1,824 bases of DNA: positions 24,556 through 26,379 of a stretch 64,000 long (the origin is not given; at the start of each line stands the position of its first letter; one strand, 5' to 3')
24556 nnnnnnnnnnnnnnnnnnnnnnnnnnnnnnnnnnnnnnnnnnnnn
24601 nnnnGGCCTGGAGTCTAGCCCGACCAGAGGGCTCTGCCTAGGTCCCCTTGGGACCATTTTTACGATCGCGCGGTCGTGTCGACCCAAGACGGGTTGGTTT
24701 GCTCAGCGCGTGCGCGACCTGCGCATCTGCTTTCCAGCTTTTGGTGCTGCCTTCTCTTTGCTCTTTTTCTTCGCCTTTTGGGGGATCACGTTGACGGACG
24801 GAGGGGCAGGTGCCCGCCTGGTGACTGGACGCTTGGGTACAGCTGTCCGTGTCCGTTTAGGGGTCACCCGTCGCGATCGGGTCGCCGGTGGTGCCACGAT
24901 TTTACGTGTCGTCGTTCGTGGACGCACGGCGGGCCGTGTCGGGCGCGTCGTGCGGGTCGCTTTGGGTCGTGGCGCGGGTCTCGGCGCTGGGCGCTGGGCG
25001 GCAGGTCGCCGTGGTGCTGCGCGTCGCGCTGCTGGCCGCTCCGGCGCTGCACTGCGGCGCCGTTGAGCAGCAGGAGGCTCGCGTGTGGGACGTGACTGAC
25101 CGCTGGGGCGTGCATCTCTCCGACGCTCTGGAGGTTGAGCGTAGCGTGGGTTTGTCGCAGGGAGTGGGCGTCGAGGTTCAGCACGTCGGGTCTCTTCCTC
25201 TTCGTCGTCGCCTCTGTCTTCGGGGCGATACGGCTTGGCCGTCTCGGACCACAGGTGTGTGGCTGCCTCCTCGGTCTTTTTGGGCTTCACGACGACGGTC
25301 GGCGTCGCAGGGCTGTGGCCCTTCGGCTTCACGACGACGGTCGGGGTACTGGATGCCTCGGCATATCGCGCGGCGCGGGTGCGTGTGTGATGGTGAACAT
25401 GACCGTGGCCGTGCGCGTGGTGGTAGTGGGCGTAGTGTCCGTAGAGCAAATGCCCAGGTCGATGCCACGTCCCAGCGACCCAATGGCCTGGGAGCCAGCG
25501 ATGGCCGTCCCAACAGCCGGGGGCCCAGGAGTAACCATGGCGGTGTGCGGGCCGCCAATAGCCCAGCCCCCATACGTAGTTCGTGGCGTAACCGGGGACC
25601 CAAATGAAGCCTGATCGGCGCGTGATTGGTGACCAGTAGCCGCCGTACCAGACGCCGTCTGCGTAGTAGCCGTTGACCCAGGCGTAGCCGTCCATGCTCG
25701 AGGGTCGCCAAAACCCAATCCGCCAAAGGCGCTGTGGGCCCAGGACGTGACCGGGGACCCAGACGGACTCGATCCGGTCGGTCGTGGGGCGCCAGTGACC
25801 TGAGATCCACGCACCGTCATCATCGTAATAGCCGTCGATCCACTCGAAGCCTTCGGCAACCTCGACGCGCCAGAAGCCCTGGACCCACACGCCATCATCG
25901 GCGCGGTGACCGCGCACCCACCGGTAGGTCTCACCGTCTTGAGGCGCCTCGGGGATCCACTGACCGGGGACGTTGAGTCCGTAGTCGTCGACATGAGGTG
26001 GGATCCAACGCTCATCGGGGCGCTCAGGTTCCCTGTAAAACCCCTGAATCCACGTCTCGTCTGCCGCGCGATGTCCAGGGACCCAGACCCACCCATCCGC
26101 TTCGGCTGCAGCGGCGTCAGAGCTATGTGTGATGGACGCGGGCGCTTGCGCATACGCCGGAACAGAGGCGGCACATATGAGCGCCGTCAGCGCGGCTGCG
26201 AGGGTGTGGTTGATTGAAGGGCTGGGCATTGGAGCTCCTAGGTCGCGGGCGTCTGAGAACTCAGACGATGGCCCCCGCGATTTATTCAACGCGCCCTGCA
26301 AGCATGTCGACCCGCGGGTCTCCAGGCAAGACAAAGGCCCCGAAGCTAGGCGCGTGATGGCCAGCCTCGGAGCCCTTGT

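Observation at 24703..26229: Periplasmic Trp/Gly repeat (YXWGXW-type) protein with polyhistidine tract and ~170-aa basic Pro/Arg/Lys tail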

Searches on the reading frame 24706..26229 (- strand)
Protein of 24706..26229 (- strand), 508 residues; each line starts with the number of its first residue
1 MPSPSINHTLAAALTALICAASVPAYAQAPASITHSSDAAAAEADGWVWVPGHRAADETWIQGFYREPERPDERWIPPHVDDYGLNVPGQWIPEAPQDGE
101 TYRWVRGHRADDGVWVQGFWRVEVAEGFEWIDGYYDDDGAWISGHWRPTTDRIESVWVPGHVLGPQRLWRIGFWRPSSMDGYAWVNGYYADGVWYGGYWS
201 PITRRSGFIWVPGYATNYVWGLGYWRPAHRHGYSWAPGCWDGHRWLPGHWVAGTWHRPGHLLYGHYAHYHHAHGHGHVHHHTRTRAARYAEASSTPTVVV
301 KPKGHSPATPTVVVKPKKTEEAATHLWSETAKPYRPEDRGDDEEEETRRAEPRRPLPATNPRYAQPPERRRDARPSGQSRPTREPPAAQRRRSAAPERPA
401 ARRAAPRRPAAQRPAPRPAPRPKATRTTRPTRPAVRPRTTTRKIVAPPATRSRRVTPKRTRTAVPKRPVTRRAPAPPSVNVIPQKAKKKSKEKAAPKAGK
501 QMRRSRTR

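Call 4: search_protein_families(library=pfam, proteins=[window:24706-26229:-], max_evalue=10)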
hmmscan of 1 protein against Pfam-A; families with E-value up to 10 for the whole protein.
window:24706-26229:- (508 aa): 1 family
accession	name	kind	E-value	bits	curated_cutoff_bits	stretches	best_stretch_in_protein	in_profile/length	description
PF22174.2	NMB1110-like_C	-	2.1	8.8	27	1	105-135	13-43/69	Tail protein, C-terminal domain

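Call 5: search_protein_families(library=ncbifam, proteins=[window:24706-26229:-], max_evalue=10)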
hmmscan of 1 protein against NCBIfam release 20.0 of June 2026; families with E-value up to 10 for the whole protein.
window:24706-26229:- (508 aa): 0 families

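Call 6: find_homologous_proteins(query=window:24706-26229:-, max_evalue=0.001)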
Query window:24706-26229:- (508 aa): 5 proteins with E <= 0.001 among 8000 candidates.
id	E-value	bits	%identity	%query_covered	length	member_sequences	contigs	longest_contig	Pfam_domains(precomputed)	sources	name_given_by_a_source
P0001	1.5e-141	491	53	84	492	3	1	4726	-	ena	-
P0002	2.2e-140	487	48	95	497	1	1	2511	-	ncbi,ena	-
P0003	3.6e-46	176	48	41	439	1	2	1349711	-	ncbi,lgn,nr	ncbi:MAG: hypothetical protein KC635_16385 [Myxococcales bacterium]|nr:hypothetical protein [Myxococ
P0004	6.8e-30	123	36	48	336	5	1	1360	-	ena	-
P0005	8.3e-11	60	43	19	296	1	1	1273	-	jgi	jgi:hypothetical protein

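Call 10: find_encoding_contigs(protein=P0003, flank=10000, max_places=3)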
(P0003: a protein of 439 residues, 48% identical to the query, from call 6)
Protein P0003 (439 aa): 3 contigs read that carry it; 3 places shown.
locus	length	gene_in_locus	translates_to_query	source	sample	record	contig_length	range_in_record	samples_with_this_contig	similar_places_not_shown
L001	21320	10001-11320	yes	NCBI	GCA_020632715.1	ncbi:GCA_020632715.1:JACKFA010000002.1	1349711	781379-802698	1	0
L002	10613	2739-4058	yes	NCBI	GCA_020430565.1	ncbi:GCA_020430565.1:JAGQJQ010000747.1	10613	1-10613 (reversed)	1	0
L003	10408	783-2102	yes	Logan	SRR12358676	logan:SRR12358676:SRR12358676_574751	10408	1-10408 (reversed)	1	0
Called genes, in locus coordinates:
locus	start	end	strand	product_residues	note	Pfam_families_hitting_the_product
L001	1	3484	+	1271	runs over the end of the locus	PF13517:FG-GAP_3 (weak), PF01839:FG-GAP, PF13517:FG-GAP_3, PF01839:FG-GAP, PF13517:FG-GAP_3 (weak), PF01839:FG-GAP, PF13517:FG-GAP_3 (weak), PF01839:FG-GAP (weak)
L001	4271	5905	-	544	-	PF28550:DUF8436, PF01266:DAO (faint), PF21688:FAD-depend_C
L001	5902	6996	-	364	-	PF00730:HhH-GPD, PF00633:HHH, PF00293:NUDIX, PF14815:NUDIX_4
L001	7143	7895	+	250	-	PF16267:DUF4920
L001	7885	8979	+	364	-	-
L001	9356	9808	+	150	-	-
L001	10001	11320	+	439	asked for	-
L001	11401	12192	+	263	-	PF12728:HTH_17 (faint)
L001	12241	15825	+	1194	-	PF00069:Pkinase, PF07714:PK_Tyr_Ser-Thr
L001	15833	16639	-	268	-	-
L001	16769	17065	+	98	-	-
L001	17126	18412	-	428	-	-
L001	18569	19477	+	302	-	PF01966:HD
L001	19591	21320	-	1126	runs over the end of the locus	PF07244:POTRA (faint), PF01103:Omp85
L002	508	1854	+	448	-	PF00078:RVT_1, PF08388:GIIM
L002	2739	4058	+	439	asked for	-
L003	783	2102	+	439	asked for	-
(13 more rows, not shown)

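Call 12: find_encoding_contigs(protein=P0001, flank=10000, max_places=3)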
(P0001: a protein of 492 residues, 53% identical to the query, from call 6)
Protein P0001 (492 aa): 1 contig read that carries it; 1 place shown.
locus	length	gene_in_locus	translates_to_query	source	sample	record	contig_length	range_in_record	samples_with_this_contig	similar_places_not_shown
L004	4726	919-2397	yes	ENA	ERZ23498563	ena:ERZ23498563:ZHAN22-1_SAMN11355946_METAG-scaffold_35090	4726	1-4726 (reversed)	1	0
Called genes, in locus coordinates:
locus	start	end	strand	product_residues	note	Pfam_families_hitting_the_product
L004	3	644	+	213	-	?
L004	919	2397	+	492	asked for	-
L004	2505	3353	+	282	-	-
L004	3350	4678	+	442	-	PF00069:Pkinase, PF07714:PK_Tyr_Ser-Thr, PF01636:APH (faint), PF17667:Pkinase_fungal (weak)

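Call 13: find_encoding_contigs(protein=P0002, flank=10000, max_places=3)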
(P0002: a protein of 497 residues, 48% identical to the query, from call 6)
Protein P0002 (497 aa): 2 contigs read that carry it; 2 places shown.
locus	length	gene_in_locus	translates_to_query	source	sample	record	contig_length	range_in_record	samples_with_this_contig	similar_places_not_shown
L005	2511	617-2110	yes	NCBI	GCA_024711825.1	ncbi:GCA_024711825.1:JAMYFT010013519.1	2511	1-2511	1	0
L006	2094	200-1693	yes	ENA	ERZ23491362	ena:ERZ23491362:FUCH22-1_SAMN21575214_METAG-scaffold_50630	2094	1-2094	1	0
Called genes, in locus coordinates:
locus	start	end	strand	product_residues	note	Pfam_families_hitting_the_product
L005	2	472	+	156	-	?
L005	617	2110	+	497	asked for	-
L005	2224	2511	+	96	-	?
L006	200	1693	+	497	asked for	-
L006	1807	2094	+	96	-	?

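Call 28: predict_structure(alignment_id=A1)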
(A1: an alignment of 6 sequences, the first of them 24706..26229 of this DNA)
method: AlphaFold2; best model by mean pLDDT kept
length: 508 residues; sequences in the alignment: 6
mean_pLDDT: 56.4   pTM: 0.39
mean pLDDT of the five models: 56.4, 56.3, 51.8, 50.8, 45.3
residues with pLDDT >= 90: 16; 70-90: 155; 50-70: 76; < 50: 261
segments of 3 or more residues with pLDDT < 50: 1-3, 23-35, 255-398, 400-405, 407-432, 434-456, 458-464, 466-472, 478-486, 490-495, 497-508
pLDDT, mean of each block of 10 residues (from residue 1): 52 63 48 51 73 82 85 87 82 88 86 80 91 81 84 83 76 84 74 66 82 62 75 66 58 51 32 30 34 33 35 32 33 37 37 40 40 33 36 38 38 40 39 41 40 45 45 50 47 44 41
secondary structure, 60 per line:
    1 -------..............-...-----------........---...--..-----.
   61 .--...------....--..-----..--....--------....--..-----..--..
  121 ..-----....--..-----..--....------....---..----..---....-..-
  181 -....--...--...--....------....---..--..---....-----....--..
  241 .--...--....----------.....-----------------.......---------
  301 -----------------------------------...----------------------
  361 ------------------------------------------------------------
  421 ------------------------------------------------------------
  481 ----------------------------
elements in order: H8-21 H37-44 E48-50 E64-66 E73-76 E90-93 E102-105 E119-122 E128-131 E145-148 E155-158 E173-176 E182-185 E188-190 E193-195 E198-201 E208-211 E224-227 E233-236 E239-241 E244-246 E249-252 H263-267 H285-291

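Call 32: fold_search(model_id=the predicted structure, library=pdb)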
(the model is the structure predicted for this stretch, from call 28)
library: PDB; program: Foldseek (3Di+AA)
matches with E <= 10: 1187; with E <= 0.001: 0
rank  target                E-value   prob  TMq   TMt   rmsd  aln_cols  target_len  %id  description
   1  6gxs_C                7.8e-02  0.25  0.12  0.15  16.0       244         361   14  Crystal structure of CV39L lectin from Chromobacterium violaceum at 1.8 A resolution (released 2019-12-04)
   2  1c1z_A                1.9e-01  0.07  0.08  0.11  25.7       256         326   12  CRYSTAL STRUCTURE OF HUMAN BETA-2-GLYCOPROTEIN-I (APOLIPOPROTEIN-H) (released 1999-11-19)
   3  6gxs_D                2.0e-01  0.20  0.12  0.15  12.8       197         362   13  Crystal structure of CV39L lectin from Chromobacterium violaceum at 1.8 A resolution (released 2019-12-04)
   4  4hg4_T                5.0e-01  0.10  0.07  0.14  15.7       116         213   10  Crystal structure of Fab 2G1 in complex with a H2N2 influenza virus hemagglutinin (released 2013-02-13)
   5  5ezo_A                5.3e-01  0.06  0.10  0.13  15.8       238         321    9  Crystal Structure of PfCyRPA in complex with an invasion-inhibitory antibody Fab. (released 2017-01-11)
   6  7n0v_H                5.6e-01  0.06  0.07  0.13  14.2       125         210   12  Complex of recombinant Bet v 1 with Fab fragment of REGN5715 (released 2021-08-11)
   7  6bzu_C                5.6e-01  0.06  0.07  0.13  15.7       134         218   10  Structure of the Hepatitis C virus envelope glycoprotein E2 antigenic region 412-423 bound to the broadly neutralizing (released 2018-06-20)
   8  4kro_D                6.0e-01  0.08  0.08  0.15  15.4       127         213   10  Nanobody/VHH domain EgA1 in complex with the extracellular region of EGFR (released 2013-08-28)
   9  7so7_H                6.0e-01  0.08  0.08  0.16  15.4       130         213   12  Novel structural insights for a pair of monoclonal antibodies recognizing non-overlapping epitopes of the glucosyltran (released 2022-05-11)
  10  8eee_A                6.0e-01  0.06  0.08  0.14  18.1       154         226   10  Crystal structure of a NHP anti-ZIKV neutralizing antibody rhMZ104-d in complex with ZIKV E glycoprotein (released 2023-08-30)
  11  6oel_H                6.3e-01  0.07  0.08  0.15  16.0       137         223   10  Engineered Fab bound to IL-4 receptor (released 2019-08-07)
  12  3qwo_A                6.3e-01  0.06  0.07  0.13  15.4       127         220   12  Crystal structure of a motavizumab epitope-scaffold bound to motavizumab Fab (released 2011-05-04)
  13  2qsc_H                6.6e-01  0.09  0.08  0.16  17.0       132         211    9  Crystal structure analysis of anti-HIV-1 V3-Fab F425-B4e8 in complex with a V3-peptide (released 2008-01-15)
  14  6b3s_F                6.6e-01  0.09  0.08  0.15  15.6       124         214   10  Crystal structure of the Fab fragment of necitumumab (Fab11F8) in complex with domain III from a cetuximab resistant v (released 2017-12-06)
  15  8tn7_H                6.6e-01  0.06  0.08  0.14  14.2       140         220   12  The Crystal Structure of a human monoclonal antibody (aAb), termed TG10, complexed with a disaccharide (released 2024-12-04)
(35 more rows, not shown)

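Call 36: search_protein_families(library=pfam, alignment_id=A3, max_evalue=0.01)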
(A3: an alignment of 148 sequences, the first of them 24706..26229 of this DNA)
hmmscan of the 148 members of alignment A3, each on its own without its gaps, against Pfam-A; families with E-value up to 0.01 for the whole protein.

A. member 1, window:24706-26229:- (508 aa): 0 families

B. families by the number of members that match (of 148 scanned): 2 families
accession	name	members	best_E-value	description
PF12779.12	WXXGXW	42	1.2e-13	WXXGXW repeat (2 copies)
PF13590.11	DUF4136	1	1.7e-16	Domain of unknown function (DUF4136)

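Call 37: search_protein_families(library=pfam, proteins=[P0001, P0003, P0004], max_evalue=1)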
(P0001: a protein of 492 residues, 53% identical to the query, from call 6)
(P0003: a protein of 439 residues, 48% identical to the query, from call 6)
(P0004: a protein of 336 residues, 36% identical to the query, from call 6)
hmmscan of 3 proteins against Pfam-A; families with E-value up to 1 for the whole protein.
P0001 (492 aa): 1 family
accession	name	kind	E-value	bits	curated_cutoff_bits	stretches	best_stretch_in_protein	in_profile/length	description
PF12779.12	WXXGXW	-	0.00017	22.1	18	2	229-250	1-26/26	WXXGXW repeat (2 copies)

P0003 (439 aa): 0 families

P0004 (336 aa): 1 family
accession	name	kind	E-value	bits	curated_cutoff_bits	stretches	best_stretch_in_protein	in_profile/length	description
PF12779.12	WXXGXW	-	0.00035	21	18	3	138-151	1-14/26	WXXGXW repeat (2 copies)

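Call 44: search_protein_families(library=ncbifam, alignment_id=A3, max_evalue=0.01)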
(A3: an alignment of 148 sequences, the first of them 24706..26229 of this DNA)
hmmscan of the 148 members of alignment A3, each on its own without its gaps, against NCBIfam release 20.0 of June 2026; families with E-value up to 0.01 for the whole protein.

A. member 1, window:24706-26229:- (508 aa): 0 families

B. families by the number of members that match (of 148 scanned): 2 families
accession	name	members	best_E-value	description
NF037971.1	lipo_BcpO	5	0.0013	CDI system lipoprotein BcpO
NF050142.1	PG1828_fam_lipo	1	0.0015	PG1828 family lipoprotein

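Call 51: search_protein_families(library=padloc, proteins=[window:24706-26229:-], max_evalue=0.01)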
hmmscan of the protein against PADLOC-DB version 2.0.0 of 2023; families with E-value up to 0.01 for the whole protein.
window:24706-26229:- (508 aa): 0 families
